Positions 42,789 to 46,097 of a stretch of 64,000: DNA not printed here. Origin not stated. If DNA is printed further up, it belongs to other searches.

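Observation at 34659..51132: A 2754-aa S8 surface protease is co-operonic with a heavily decorated Opp/Dpp-type peptide ABC importer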

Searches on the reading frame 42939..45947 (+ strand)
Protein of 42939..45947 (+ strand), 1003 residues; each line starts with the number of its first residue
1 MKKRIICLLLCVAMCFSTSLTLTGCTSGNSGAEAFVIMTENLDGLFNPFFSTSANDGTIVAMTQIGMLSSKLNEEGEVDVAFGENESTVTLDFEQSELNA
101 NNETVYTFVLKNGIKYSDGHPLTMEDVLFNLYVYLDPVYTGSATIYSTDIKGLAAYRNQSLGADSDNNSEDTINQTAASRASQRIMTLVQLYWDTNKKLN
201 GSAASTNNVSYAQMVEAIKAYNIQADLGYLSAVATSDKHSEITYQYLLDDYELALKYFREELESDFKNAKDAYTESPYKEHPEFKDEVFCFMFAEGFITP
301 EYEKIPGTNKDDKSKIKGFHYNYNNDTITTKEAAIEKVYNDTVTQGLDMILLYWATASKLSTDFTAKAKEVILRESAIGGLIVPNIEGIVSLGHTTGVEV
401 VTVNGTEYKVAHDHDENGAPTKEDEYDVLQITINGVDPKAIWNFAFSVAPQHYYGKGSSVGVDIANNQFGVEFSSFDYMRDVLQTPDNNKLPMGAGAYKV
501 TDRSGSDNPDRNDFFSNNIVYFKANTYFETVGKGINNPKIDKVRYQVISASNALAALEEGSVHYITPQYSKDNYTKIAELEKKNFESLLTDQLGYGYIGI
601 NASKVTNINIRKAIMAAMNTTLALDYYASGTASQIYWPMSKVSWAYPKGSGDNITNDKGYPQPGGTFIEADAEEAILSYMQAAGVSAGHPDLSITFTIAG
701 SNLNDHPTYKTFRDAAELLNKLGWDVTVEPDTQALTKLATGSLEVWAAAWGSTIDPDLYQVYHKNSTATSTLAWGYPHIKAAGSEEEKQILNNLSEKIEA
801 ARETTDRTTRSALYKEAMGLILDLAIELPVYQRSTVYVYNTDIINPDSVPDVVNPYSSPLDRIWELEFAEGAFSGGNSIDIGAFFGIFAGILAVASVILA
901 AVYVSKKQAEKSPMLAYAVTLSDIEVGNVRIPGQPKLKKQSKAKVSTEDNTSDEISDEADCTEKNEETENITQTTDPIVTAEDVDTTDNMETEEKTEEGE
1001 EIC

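Call 9: search_protein_families(library=pfam, proteins=[window:42939-45947:+], max_evalue=0.01)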
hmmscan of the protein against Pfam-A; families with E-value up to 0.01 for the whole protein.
window:42939-45947:+ (1003 aa): 1 family
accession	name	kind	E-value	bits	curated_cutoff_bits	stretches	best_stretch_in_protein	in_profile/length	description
PF00496.27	SBP_bac_5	-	3.7e-25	89.3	32.4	2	485-766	108-362/368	Bacterial extracellular solute-binding proteins, family 5 Middle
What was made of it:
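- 42939..45950 (+): 1003-aa family-5 (cluster C) substrate-binding lipoprotein with lipobox LTGC, Cys25. Pfam SBP_bac_5 (call 9).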

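Call 12: find_homologous_proteins(query=window:42939-45947:+)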
Query window:42939-45947:+ (1003 aa): 4387 proteins with E <= 0.001 among 8000 candidates; the best 120 are listed.
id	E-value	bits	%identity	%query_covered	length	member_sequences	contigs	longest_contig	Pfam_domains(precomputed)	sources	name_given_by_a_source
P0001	0.0e+0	1951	89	96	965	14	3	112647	PF00496.28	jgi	-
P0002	0.0e+0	1935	89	96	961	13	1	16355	PF00496.28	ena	-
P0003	0.0e+0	1920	90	93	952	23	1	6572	PF00496.28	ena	-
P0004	0.0e+0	1915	90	93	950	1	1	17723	PF00496.28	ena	-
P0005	0.0e+0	1876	87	94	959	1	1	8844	PF00496.28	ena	-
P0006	0.0e+0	1864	86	93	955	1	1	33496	PF00496.28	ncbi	-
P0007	0.0e+0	1851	85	95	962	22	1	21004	PF00496.28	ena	-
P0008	0.0e+0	1836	85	93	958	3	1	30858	PF00496.28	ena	-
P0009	0.0e+0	1833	85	93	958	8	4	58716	PF00496.28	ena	-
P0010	0.0e+0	1825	84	93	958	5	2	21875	PF00496.28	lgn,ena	-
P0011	0.0e+0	1824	86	93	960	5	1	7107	PF00496.28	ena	-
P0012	0.0e+0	1824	83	96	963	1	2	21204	PF00496.28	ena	-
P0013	0.0e+0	1822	84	95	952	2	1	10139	PF00496.28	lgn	-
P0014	0.0e+0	1821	85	93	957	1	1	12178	PF00496.28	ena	-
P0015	0.0e+0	1817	84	95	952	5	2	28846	PF00496.28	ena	-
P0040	0.0e+0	1602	75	96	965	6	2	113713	PF00496.28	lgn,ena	-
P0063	0.0e+0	1421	73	87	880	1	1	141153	PF00496.28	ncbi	-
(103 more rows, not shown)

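Call 13: find_encoding_contigs(protein=P0001, flank=10000, max_places=3)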
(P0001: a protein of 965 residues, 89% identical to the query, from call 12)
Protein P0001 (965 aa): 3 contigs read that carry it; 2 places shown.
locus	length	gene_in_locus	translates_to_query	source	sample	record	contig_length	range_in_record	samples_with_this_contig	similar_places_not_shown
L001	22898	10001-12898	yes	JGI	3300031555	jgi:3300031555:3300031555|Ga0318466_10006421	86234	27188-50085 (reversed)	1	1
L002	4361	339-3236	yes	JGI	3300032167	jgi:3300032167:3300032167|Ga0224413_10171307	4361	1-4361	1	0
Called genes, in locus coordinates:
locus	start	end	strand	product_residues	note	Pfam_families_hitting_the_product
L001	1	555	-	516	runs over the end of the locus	PF12801:Fer4_5, PF13746:Fer4_18 (faint), PF00037:Fer4 (faint), PF12801:Fer4_5 (weak), PF00578:AhpC-TSA, PF08534:Redoxin (weak), PF13905:Thioredoxin_8 (faint)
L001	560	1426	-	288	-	-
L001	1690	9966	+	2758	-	PF00082:Peptidase_S8, PF02225:PA, PF06280:fn3_5, PF13306:LRR_5, PF13855:LRR_8 (faint), PF13306:LRR_5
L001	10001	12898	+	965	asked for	PF00496:SBP_bac_5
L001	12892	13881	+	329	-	PF19300:BPD_transp_1_N (faint), PF00528:BPD_transp_1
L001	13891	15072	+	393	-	PF12911:OppC_N, PF00528:BPD_transp_1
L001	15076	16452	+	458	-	PF00005:ABC_tran, PF08352:oligo_HPY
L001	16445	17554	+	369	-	PF00005:ABC_tran, PF08352:oligo_HPY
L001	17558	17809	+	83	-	-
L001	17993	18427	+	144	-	-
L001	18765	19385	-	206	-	PF01865:PhoU_div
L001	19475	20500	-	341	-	PF01384:PHO4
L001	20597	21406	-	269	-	PF08331:QueG_DUF1730 (weak), PF13187:Fer4_9 (faint), PF00037:Fer4 (faint), PF12800:Fer4_4 (faint), PF12838:Fer4_7 (weak), PF13484:Fer4_16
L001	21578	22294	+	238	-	PF02660:G3P_acyltransf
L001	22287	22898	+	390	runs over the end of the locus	PF13679:Methyltransf_32, PF13847:Methyltransf_31 (weak)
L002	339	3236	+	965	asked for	PF00496:SBP_bac_5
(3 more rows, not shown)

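Call 14: find_encoding_contigs(protein=P0040, flank=10000, max_places=2)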
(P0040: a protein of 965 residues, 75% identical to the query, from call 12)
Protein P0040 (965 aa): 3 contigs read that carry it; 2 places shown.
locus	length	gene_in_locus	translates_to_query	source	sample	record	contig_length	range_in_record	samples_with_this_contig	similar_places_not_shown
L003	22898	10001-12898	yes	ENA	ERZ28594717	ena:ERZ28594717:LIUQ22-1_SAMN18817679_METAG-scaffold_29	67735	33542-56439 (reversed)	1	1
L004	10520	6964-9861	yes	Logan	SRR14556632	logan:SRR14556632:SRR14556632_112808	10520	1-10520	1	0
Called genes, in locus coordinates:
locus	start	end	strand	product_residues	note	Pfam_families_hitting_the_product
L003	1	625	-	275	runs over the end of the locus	-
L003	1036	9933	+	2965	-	PF00082:Peptidase_S8, PF02225:PA, PF06280:fn3_5, PF13306:LRR_5, PF13855:LRR_8 (faint), PF13306:LRR_5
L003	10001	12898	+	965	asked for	PF00496:SBP_bac_5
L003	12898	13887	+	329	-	PF19300:BPD_transp_1_N (weak), PF00528:BPD_transp_1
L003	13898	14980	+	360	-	PF12911:OppC_N, PF00528:BPD_transp_1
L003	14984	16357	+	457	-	PF00005:ABC_tran, PF08352:oligo_HPY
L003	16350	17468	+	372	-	PF00005:ABC_tran, PF08352:oligo_HPY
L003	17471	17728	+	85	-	-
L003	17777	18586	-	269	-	PF08331:QueG_DUF1730 (weak), PF12838:Fer4_7 (weak), PF13484:Fer4_16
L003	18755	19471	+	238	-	PF02660:G3P_acyltransf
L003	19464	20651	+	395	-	PF13679:Methyltransf_32, PF13847:Methyltransf_31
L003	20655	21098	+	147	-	PF02367:TsaE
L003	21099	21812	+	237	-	PF00814:TsaD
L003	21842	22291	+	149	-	PF02502:LacAB_rpiB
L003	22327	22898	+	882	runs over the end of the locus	PF09479:Flg_new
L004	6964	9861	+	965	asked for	PF00496:SBP_bac_5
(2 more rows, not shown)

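Call 15: find_encoding_contigs(protein=P0063, flank=10000, max_places=2)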
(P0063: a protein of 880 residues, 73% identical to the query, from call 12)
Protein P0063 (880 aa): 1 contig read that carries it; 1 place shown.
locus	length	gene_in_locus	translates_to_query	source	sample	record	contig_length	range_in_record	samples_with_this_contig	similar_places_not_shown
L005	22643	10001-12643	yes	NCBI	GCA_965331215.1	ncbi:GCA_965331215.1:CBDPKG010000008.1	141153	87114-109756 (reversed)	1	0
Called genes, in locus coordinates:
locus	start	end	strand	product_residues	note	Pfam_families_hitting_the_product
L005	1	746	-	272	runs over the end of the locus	PF11381:DUF3185 (faint)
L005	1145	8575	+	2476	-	PF00082:Peptidase_S8, PF02225:PA, PF02368:Big_2 (faint), PF06280:fn3_5, PF13306:LRR_5, PF13855:LRR_8 (faint), PF13306:LRR_5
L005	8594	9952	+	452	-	-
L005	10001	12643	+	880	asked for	PF00496:SBP_bac_5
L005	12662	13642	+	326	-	PF19300:BPD_transp_1_N (faint), PF00528:BPD_transp_1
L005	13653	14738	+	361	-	PF12911:OppC_N, PF00528:BPD_transp_1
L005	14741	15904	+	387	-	PF00005:ABC_tran, PF08352:oligo_HPY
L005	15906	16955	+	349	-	PF00005:ABC_tran, PF08352:oligo_HPY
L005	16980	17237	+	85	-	-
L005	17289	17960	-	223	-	PF17802:SpaA (faint), PF24107:DUF7382 (faint), PF13620:CarboxypepD_reg (faint), PF16371:MetallophosN (faint), PF17789:MG4 (faint), PF02369:Big_1 (weak)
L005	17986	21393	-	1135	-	PF00578:AhpC-TSA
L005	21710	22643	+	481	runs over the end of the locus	-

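Call 20: find_related_loci(query=A2, collection=genome_contigs, flank=10000)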
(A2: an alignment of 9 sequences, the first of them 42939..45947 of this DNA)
Query A2 (1003 aa) in genome_contigs; peptide patterns used: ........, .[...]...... (x = any residue, [..] = any of these).
599 stretches matched a pattern (row limit reached: there are more); 502 encode a relative of the query (tblastn E <= 1e-3); the best 80 are kept; 80 distinct loci.
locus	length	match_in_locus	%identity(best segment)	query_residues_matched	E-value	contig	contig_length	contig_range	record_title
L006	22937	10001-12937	87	1-1003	0e+0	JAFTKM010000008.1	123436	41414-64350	MAG: Clostridia bacterium isolate RGIG3901 Roe_deer_Cecum-2__c1176, whole genome shotgun sequence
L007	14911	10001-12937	86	1-1003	0e+0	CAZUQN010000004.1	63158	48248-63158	MAG TPA_asm: uncultured Ruminococcus sp. isolate SRP315200_co1_883 genome assembly, contig: NODE_362_length_63158_cov_13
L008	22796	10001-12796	89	1-933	0e+0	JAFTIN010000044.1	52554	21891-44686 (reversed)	MAG: Clostridia bacterium isolate RGIG3850 Roe_deer_Cecum-1__c450705, whole genome shotgun sequence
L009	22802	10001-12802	86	1-935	0e+0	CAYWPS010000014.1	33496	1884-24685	MAG TPA_asm: uncultured Ruminococcus sp. isolate SRP315200_co1_780 genome assembly, contig: NODE_1793_length_33496_cov_2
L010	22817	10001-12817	83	1-939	0e+0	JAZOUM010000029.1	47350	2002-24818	MAG: Eubacteriales bacterium isolate T1900045532_YK20190226.MAGScoT_cleanbin_000047 SGB_7737_k141_2442706, whole genome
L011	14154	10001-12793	75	1-921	0e+0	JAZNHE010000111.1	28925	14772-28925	MAG: Eubacteriales bacterium isolate T1900044696_TS20190162.MAGScoT_cleanbin_000025 SGB_1778_k141_2607723, whole genome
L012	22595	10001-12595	62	3-870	0e+0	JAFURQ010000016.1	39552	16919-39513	MAG: Clostridia bacterium isolate RGIG4763 Roe_deer_Rectum.Co__c1490685, whole genome shotgun sequence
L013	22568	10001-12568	61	1-869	0e+0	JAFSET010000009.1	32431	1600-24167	MAG: Oscillospiraceae bacterium isolate RGIG3076 Goat_Rectum-5__c38897, whole genome shotgun sequence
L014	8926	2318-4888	63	1-869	0e+0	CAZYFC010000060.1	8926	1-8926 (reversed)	MAG TPA_asm: uncultured Lachnospiraceae bacterium isolate SRP315200_co1_280 genome assembly, contig: NODE_18092_length_8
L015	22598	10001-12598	61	1-870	0e+0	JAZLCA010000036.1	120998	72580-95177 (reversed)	MAG: Eubacteriales bacterium isolate T1900045055_TC20190048.MAGScoT_cleanbin_000006 SGB_4545_k141_1844001, whole genome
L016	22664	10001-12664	60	1-890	0e+0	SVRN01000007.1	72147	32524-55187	MAG: Oscillospiraceae bacterium isolate SIG644 NODE_8993_length_72147_cov_13.396779, whole genome shotgun sequence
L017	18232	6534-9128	60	3-870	0e+0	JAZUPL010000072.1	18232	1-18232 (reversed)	MAG: Eubacteriales bacterium isolate T1900044867_TS20190333.MAGScoT_cleanbin_000009 SGB_3134_k141_1790665, whole genome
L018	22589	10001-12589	61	5-874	0e+0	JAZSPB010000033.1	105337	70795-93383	MAG: Eubacteriales bacterium isolate T1900044547_TS20190013.MAGScoT_cleanbin_000026 SGB_153_k141_3179455, whole genome s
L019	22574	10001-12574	62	1-870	0e+0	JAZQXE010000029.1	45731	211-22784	MAG: Eubacteriales bacterium isolate T1900045162_TC20190156.MAGScoT_cleanbin_000055 SGB_5091_k141_1693337, whole genome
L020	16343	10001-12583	61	1-875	0e+0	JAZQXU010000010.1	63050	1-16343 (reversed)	MAG: Faecalimonas sp. isolate T1900045161_TC20190155.MAGScoT_cleanbin_000049 SGB_5071_k141_258841, whole genome shotgun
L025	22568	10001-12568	61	1-869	0e+0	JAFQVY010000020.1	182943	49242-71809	MAG: Clostridia bacterium isolate RGIG2200 Goat_Colon.Co__c2597969, whole genome shotgun sequence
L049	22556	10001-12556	60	1-869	0e+0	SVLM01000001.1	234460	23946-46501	MAG: Oscillospiraceae bacterium isolate SIG487 NODE_647_length_234460_cov_4.130967, whole genome shotgun sequence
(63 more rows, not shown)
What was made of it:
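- All members come from animal-gut samples (call 20).
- Tried and rejected: The closest species-level genomes are roe-deer caecum MAGs at 87-89% SBP identity (call 20).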

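Call 27: search_protein_families(library=ncbifam, proteins=[window:42939-45947:+, L012:8591-9955:+], max_evalue=0.01)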
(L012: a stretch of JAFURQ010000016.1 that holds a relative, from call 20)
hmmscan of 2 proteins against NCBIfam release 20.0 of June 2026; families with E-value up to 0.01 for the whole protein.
window:42939-45947:+ (1003 aa): 4 families
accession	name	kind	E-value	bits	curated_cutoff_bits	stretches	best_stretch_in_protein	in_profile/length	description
NF045467.1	Opp4A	equivalog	1.5e-25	89.4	650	3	31-158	34-147/556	oligopeptide ABC transporter substrate-binding protein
TIGR02294.1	nickel_nikA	equivalog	4e-10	38.8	393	0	739-843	389-483/501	nickel ABC transporter substrate-binding protein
TIGR04028.1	SBP_KPN_01854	hypoth_equivalog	4.2e-07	28.9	468.5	1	98-134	55-90/509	TIGR04028 family ABC transporter substrate-binding protein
NF007287.0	PRK09755.1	equivalog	0.0014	17.5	1098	0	103-139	90-126/535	ABC transporter substrate-binding protein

L012:8591-9955:+ (455 aa): 0 families

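Call 28: search_protein_families(library=pfam, proteins=[L012:8591-9955:+, L025:8669-9967:+, L049:8662-9966:+], max_evalue=5)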
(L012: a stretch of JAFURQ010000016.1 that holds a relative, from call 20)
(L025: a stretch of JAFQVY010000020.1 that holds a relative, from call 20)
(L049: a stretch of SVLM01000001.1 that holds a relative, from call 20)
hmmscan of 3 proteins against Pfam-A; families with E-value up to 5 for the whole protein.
L012:8591-9955:+ (455 aa): 1 family
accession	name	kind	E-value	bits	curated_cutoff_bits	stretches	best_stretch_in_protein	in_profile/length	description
PF09479.16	Flg_new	-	0.031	14.8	27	1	42-109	3-42/65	Listeria-Bacteroides repeat domain (List_Bact_rpt)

L025:8669-9967:+ (433 aa): 2 families
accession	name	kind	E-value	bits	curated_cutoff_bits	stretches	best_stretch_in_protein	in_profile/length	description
PF09479.16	Flg_new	-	2.1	8.9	27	1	94-123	27-53/65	Listeria-Bacteroides repeat domain (List_Bact_rpt)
PF03944.20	Endotoxin_C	-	2.4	9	21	0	237-281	66-110/142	delta endotoxin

L049:8662-9966:+ (435 aa): 2 families
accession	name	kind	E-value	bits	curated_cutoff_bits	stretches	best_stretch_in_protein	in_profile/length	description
PF09479.16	Flg_new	-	0.0061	17.1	27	1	187-220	18-51/65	Listeria-Bacteroides repeat domain (List_Bact_rpt)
PF22201.2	FlaF_Ig-like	-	0.077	13.9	28.4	1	29-72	25-65/112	Conserved flagellar protein F, immunoglobulin-like domain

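Call 41: predict_structure(alignment_id=A3)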
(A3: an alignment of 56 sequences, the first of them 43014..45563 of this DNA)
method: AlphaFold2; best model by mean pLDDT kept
length: 850 residues; sequences in the alignment: 56
mean_pLDDT: 81.2   pTM: 0.76
mean pLDDT of the five models: 81.2, 79.3, 76.7, 76.0, 73.6
residues with pLDDT >= 90: 297; 70-90: 394; 50-70: 114; < 50: 45
segments of 3 or more residues with pLDDT < 50: 1-6, 17-34, 117-120, 615-627, 727-730
pLDDT, mean of each block of 10 residues (from residue 1): 45 57 29 58 81 83 93 92 94 88 85 58 81 80 68 90 96 86 93 96 94 94 96 86 69 80 89 88 81 90 91 94 87 81 87 78 92 95 95 90 94 78 60 81 84 78 67 85 71 77 91 89 67 84 82 92 75 89 95 89 80 48 46 71 91 96 90 71 88 94 75 71 60 72 69 87 93 85 82 88 82 89 79 75 80
secondary structure, 60 per line:
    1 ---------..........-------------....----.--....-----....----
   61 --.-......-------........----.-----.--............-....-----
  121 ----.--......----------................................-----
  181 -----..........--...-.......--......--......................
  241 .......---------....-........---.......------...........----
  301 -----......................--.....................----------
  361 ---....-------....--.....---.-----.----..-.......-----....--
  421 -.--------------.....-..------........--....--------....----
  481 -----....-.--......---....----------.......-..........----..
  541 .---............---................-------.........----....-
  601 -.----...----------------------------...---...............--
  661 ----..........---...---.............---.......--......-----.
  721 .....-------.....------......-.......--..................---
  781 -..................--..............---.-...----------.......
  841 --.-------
elements in order (helices of 4 or more, strands of 3 or more residues): E10-15 H33-36 E44-47 E53-56 E65-70 E78-85 H99-110 H112-115 H128-133 H144-175 H186-195 H202-208 H211-216 H219-247 H257-260 H262-269 E273-279 E286-296 H306-327 H330-350 E364-367 E375-378 E381-385 E403-409 H415-418 H451-458 H461-464 E473-476 H486-489 E494-499 H503-506 E517-523 H525-534 E539-541 H546-556 E560-575 H583-591 H596-599 E607-609 H644-658 E668-674 H684-696 E700-706 H709-714 E720-725 H733-737 H744-749 H751-757 H760-777 H782-799 E802-815 H834-840
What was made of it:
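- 42939..45950 (+): AlphaFold model pLDDT 81 (call 41).
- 43389..44390 (+): Family-specific insertion in the SBP (aa 151-484), largely helical. Secondary structure of the model (call 41).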
